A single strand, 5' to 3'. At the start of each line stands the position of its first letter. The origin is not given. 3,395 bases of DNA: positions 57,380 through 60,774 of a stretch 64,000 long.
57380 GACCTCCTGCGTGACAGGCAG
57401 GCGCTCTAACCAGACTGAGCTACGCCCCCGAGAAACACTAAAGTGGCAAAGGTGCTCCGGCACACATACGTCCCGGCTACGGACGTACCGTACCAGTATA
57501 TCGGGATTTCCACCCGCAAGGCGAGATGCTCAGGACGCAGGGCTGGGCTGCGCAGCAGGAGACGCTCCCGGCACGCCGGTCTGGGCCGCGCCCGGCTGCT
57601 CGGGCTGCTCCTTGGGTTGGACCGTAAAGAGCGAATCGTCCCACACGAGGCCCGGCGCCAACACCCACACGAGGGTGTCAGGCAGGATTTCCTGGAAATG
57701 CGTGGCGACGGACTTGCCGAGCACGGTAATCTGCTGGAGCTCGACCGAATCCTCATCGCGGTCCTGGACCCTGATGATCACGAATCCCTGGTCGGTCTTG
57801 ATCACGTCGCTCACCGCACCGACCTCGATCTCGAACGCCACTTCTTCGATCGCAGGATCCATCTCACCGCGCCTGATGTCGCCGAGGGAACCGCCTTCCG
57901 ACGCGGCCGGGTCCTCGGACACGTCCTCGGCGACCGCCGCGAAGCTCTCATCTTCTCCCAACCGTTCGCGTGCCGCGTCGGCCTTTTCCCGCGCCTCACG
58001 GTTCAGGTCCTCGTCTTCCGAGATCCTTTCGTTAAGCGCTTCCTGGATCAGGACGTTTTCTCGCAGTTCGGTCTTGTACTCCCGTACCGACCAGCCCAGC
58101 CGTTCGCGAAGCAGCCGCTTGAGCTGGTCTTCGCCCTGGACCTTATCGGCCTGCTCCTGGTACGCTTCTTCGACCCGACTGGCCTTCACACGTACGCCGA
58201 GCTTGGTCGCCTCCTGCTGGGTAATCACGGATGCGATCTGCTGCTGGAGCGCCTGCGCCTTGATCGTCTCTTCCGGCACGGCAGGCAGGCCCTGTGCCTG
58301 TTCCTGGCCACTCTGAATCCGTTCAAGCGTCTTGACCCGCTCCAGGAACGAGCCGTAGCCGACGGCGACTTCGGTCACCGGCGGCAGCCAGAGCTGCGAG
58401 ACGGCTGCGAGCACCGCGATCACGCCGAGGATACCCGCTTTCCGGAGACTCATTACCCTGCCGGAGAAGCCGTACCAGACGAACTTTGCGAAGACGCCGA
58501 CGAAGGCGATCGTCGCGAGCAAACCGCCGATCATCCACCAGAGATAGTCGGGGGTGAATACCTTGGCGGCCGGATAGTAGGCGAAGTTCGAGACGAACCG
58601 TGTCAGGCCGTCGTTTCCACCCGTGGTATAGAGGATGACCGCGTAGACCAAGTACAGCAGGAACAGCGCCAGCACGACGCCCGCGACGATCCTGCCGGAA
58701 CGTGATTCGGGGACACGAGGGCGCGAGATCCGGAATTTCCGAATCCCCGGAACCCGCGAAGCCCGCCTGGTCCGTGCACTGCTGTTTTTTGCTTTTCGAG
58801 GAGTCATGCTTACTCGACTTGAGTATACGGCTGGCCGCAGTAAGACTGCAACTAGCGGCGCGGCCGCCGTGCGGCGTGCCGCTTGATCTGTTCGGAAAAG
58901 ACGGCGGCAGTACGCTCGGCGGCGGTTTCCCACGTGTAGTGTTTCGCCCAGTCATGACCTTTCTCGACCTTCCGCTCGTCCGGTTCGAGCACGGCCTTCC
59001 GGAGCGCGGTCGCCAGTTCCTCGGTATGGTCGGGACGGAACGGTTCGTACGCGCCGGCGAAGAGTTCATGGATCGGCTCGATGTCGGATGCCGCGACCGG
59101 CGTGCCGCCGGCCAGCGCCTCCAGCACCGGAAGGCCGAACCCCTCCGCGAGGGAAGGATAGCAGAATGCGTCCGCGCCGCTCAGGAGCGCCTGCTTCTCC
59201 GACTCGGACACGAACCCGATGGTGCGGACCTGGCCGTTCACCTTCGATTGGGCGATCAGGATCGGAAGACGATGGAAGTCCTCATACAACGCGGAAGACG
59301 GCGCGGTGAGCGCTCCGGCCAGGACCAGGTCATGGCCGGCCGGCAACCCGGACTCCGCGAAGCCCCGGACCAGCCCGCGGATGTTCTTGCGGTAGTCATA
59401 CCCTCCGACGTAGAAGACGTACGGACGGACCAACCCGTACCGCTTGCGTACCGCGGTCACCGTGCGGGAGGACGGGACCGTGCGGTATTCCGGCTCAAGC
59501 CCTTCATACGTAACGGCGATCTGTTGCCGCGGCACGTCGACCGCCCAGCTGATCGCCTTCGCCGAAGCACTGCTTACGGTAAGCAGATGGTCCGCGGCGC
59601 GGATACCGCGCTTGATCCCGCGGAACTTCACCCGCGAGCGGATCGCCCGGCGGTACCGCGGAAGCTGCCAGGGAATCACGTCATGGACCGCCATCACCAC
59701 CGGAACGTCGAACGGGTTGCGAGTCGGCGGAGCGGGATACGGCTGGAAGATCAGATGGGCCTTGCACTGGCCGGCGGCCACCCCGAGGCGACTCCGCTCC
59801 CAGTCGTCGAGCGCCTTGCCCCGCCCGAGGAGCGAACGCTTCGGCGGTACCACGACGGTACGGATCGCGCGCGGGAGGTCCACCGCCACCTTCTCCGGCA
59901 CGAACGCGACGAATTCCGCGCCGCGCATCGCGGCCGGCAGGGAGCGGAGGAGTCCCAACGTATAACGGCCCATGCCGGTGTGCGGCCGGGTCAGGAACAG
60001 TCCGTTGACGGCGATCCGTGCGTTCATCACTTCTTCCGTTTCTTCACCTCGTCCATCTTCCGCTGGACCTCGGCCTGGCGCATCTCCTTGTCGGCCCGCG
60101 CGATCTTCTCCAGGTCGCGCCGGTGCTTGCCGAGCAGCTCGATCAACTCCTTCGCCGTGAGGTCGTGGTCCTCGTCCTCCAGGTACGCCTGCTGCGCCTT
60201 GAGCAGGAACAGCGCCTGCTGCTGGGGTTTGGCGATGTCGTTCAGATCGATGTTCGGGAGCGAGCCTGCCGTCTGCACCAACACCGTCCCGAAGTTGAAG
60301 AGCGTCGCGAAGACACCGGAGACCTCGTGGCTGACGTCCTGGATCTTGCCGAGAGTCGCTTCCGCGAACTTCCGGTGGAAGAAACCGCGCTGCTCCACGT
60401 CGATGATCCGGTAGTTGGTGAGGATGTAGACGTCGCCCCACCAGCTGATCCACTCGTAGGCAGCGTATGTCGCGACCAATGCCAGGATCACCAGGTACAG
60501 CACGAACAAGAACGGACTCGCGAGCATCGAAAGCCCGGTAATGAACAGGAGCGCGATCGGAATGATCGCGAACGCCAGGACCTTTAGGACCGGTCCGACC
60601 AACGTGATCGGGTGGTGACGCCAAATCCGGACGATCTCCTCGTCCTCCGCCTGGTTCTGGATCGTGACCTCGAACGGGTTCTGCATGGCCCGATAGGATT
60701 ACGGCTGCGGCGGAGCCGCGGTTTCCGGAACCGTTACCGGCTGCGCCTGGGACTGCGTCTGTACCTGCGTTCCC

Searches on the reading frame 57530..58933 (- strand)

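Call 81: search_protein_families(library=pfam, proteins=[window:57530-58933:-], max_evalue=0.00001)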
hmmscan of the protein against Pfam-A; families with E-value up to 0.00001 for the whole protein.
window:57530-58933:- (467 aa): 4 families
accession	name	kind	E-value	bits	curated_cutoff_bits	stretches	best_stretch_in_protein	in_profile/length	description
PF00639.27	Rotamase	-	5.4e-19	69.4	21.7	1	307-391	11-97/97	PPIC-type PPIASE domain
PF13616.12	Rotamase_3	-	4.9e-16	59.7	22.5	1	305-392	27-115/116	PPIC-type PPIASE domain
PF13145.12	Rotamase_2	-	2.4e-08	35.2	27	1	315-395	33-111/121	PPIC-type PPIASE domain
PF09312.16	SurA_N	-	4.4e-06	27.3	30.8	1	205-299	24-117/118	SurA N-terminal domain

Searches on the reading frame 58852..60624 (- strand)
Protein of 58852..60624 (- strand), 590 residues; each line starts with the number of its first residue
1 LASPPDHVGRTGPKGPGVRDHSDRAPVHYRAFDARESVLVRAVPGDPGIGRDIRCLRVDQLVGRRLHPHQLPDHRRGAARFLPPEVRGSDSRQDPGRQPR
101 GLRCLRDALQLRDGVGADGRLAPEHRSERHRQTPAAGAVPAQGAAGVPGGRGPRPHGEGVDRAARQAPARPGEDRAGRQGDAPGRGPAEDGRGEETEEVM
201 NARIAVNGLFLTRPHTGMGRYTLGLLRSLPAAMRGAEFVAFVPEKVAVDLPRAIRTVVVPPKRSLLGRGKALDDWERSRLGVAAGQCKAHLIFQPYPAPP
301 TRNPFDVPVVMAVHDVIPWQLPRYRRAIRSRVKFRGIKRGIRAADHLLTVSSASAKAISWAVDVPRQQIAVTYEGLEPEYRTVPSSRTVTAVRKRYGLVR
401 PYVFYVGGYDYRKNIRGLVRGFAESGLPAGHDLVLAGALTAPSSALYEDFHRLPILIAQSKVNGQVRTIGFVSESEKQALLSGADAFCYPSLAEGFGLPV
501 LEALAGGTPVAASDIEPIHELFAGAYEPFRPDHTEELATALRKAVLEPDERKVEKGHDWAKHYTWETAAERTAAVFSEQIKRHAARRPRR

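Call 81: search_protein_families(library=pfam, proteins=[window:58852-60624:-], max_evalue=0.00001)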
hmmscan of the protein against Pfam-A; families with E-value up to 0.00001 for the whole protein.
window:58852-60624:- (590 aa): 4 families
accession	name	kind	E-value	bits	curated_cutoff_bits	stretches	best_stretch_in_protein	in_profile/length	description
PF00534.26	Glycos_transf_1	-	1.7e-19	70.5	26.4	1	400-552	15-163/172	Glycosyl transferases group 1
PF13692.12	Glyco_trans_1_4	-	7.9e-15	55.8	27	1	400-543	1-138/142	Glycosyl transferases group 1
PF13439.12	Glyco_transf_4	-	1.1e-09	39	28.5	1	217-379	3-169/170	Glycosyltransferase Family 4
PF20706.3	GT4-conflict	-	9e-07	28.6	26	1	465-572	262-360/385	Family 4 Glycosyltransferase in conflict systems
